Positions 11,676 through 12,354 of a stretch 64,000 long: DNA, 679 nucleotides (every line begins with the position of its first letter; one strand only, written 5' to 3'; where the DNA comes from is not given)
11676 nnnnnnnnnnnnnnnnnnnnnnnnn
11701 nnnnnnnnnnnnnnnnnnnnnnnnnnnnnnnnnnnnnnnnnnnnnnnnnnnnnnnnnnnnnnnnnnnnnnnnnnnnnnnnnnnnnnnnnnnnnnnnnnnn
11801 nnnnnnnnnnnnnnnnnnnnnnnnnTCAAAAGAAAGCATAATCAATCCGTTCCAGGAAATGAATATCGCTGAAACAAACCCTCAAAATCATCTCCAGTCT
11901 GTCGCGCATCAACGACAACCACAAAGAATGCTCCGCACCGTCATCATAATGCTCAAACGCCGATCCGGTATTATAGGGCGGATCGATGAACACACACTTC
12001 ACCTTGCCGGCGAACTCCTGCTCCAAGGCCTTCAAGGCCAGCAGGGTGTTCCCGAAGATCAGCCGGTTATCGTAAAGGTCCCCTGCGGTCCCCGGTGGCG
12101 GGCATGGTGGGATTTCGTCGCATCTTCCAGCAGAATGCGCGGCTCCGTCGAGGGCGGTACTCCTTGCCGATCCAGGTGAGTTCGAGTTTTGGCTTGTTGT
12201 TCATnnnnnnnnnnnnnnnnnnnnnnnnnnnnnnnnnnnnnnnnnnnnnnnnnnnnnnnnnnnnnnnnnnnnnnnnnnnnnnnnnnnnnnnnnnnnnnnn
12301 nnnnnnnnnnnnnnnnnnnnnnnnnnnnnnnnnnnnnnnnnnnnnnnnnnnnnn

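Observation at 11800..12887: AT-rich islet: HEPN-motif gene translationally coupled to a decayed N6-adenine methyltransferase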

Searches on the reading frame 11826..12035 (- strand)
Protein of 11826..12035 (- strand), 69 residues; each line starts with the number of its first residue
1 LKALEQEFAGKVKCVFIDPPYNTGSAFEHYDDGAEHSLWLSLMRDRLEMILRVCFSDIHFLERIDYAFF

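Call 4: search_protein_families(library=pfam, proteins=[window:11826-12035:-], max_evalue=1)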
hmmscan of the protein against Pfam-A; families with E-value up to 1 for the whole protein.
window:11826-12035:- (69 aa): 3 families
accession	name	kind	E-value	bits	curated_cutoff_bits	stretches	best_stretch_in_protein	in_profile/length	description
PF01555.25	N6_N4_Mtase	-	9.9e-07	29.4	26.7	1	12-56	1-45/221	DNA methylase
PF03602.21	Cons_hypoth95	-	0.036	14.2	24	1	9-30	111-132/182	Conserved hypothetical protein 95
PF10237.15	N6-adenineMlase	-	0.12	12.6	23.2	1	4-31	81-108/166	Probable N6-adenine methyltransferase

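Call 5: search_protein_families(library=padloc, proteins=[window:11826-12035:-], max_evalue=1)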
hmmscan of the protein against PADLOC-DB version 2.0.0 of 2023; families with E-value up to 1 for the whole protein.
window:11826-12035:- (69 aa): 17 families
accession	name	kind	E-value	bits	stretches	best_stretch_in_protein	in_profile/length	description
PDLC03636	MTase_III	-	1.3e-29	101.5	1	1-54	58-111/575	Type III methyltransferase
PDLC03644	MTase_III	-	2.7e-14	50.8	1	1-36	50-85/542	Type III methyltransferase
PDLC03635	MTase_III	-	4.1e-14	50.2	1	2-50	231-279/708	Type III methyltransferase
PDLC03634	MTase_III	-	4.8e-11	40.2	1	1-32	106-137/621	Type III methyltransferase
PDLC03646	MTase_III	-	4.7e-10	36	1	4-65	486-547/1057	Type III methyltransferase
PDLC03640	MTase_III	-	5.2e-09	33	1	1-35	55-89/654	Type III methyltransferase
PDLC03642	MTase_III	-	1.8e-08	31.5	1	1-57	94-156/528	Type III methyltransferase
PDLC03638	MTase_III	-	9.5e-08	28.8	1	3-65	394-457/816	Type III methyltransferase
PDLC03641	MTase_III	-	1.2e-06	25.4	1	2-36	117-151/657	Type III methyltransferase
PDLC03645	MTase_III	-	1.1e-05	21.7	1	1-49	151-206/709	Type III methyltransferase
PDLC03639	MTase_III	-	1.2e-05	21.9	1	3-50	101-155/639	Type III methyltransferase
PDLC03299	MTase_II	-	8.9e-05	20.1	1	5-53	27-76/296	Type II methyltransferase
PDLC03354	MTase_II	-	9.3e-05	19.6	1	5-29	78-102/425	Type II methyltransferase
PDLC03637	MTase_III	-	0.0001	19.1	1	2-32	134-164/513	Type III methyltransferase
PDLC03278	MTase_II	-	0.00049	17.6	1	11-41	20-51/390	Type II methyltransferase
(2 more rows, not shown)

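Call 6: search_protein_families(library=ncbifam, proteins=[window:11826-12035:-], max_evalue=1)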
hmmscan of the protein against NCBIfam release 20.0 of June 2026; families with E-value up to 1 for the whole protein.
window:11826-12035:- (69 aa): 2 families
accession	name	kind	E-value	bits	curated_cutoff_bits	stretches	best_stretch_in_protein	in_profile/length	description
NF008572.0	PRK11524.1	equivalog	0.0006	19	292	1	9-53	31-75/294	adenine-specific DNA-methyltransferase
TIGR00095.1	TIGR00095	equivalog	0.1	12.2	117.5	1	11-28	124-141/194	16S rRNA (guanine(966)-N(2))-methyltransferase RsmD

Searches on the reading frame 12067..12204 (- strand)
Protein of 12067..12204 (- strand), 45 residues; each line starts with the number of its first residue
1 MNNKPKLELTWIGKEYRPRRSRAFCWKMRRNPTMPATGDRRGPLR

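Call 4: search_protein_families(library=pfam, proteins=[window:12067-12204:-], max_evalue=1)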
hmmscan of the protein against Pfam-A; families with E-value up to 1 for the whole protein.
window:12067-12204:- (45 aa): 0 families

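Call 5: search_protein_families(library=padloc, proteins=[window:12067-12204:-], max_evalue=1)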
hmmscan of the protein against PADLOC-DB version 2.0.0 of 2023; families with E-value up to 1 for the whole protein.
window:12067-12204:- (45 aa): 1 family
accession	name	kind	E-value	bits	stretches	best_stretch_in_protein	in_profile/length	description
PDLC03636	MTase_III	-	0.031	11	1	1-20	1-20/575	Type III methyltransferase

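Call 6: search_protein_families(library=ncbifam, proteins=[window:12067-12204:-], max_evalue=1)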
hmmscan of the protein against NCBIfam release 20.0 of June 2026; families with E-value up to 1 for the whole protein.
window:12067-12204:- (45 aa): 0 families
